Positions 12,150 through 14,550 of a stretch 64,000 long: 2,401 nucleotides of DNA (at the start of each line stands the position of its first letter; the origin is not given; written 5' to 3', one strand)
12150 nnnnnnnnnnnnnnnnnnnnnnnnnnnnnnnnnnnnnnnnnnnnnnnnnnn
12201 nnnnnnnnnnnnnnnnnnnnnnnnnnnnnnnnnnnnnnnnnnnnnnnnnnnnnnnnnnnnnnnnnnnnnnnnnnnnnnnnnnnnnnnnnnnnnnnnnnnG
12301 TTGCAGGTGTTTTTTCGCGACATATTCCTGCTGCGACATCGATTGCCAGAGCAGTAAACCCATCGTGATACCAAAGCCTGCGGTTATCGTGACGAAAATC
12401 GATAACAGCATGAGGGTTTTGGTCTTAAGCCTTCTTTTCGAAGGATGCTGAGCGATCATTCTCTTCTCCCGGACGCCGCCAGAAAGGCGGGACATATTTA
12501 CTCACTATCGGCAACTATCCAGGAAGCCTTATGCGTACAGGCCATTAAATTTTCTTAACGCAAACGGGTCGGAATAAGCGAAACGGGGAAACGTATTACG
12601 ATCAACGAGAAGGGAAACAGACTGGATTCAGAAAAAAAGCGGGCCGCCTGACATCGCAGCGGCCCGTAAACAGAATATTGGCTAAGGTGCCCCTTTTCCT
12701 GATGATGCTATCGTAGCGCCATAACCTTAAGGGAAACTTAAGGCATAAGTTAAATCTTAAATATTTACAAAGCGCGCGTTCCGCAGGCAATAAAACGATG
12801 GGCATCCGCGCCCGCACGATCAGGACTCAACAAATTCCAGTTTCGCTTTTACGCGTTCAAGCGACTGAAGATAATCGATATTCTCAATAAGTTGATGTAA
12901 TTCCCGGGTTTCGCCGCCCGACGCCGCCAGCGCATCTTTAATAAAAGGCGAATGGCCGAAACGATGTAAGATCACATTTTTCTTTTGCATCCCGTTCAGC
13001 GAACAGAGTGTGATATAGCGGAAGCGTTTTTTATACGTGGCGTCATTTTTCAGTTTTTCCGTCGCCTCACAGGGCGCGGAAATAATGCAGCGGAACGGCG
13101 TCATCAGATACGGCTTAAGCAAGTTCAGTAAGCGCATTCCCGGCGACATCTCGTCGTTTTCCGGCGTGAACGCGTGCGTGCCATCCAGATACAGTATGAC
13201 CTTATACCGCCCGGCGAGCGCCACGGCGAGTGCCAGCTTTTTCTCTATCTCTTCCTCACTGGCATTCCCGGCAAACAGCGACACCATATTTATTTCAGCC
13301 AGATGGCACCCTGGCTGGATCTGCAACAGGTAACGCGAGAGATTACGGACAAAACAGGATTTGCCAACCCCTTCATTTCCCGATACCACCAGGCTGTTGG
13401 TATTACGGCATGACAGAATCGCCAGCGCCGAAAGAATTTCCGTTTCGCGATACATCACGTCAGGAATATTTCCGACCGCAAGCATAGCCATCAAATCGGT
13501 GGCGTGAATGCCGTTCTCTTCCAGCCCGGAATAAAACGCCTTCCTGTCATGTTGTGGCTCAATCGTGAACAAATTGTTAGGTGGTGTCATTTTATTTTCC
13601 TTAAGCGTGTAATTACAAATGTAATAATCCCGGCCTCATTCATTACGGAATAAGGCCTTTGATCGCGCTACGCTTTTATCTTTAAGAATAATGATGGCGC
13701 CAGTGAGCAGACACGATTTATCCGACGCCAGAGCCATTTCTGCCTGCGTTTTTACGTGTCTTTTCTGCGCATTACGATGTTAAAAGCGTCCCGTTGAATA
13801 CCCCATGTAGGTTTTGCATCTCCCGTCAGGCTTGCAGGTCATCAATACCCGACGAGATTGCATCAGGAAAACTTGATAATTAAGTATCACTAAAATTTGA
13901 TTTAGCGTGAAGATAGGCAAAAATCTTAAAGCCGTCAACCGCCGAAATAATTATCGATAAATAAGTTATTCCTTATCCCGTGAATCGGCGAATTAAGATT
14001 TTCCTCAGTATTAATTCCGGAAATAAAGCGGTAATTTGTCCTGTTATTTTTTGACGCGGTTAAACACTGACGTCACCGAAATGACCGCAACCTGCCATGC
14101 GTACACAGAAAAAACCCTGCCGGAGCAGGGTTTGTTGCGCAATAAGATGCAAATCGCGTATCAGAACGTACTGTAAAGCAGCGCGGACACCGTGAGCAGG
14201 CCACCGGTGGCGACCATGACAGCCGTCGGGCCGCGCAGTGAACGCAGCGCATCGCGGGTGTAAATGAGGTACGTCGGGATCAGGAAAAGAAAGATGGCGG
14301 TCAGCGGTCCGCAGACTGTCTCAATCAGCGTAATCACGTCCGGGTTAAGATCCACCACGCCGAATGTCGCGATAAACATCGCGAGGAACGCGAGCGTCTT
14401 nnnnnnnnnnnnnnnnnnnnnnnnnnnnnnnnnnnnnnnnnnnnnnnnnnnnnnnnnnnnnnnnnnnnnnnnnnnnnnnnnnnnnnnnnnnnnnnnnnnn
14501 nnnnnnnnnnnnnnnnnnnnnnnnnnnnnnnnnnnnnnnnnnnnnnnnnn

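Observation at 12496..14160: Orphan Clp-D1-like pseudo-ATPase in an AT-rich islet between two frameshifted transport/chemotaxis genes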

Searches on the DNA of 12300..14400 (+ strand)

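Call 8: search_dna_similar(query=window:12400-14300:+, collection=ecoli_genomes, mode=distant)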
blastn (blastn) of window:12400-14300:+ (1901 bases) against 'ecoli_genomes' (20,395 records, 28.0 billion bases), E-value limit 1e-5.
No match.
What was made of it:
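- Tried and rejected: E. coli genomes hold no similar DNA (call 8).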

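Call 59: search_rna_families(source=window, start=12300, end=14400, threshold=evalue, max_evalue=1)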
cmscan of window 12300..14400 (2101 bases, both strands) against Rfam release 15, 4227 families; matches with E-value up to 1: 1.
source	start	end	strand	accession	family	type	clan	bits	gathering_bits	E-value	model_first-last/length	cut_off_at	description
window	14109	14235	-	RF01400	istR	Gene; antitoxin;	-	18.8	45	0.83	1-130/130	no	istR Hfq binding RNA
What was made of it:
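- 12667..12760 (-): Conserved 3' UTR segment with the hairpin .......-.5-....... (12725-12743). It could be part of the mRNA 3' end or a 3'-UTR-derived small RNA. No Rfam match, call 59.
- Tried and rejected: Rfam found nothing in the spacers; the only match, istR, had E 0.83 (call 59).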
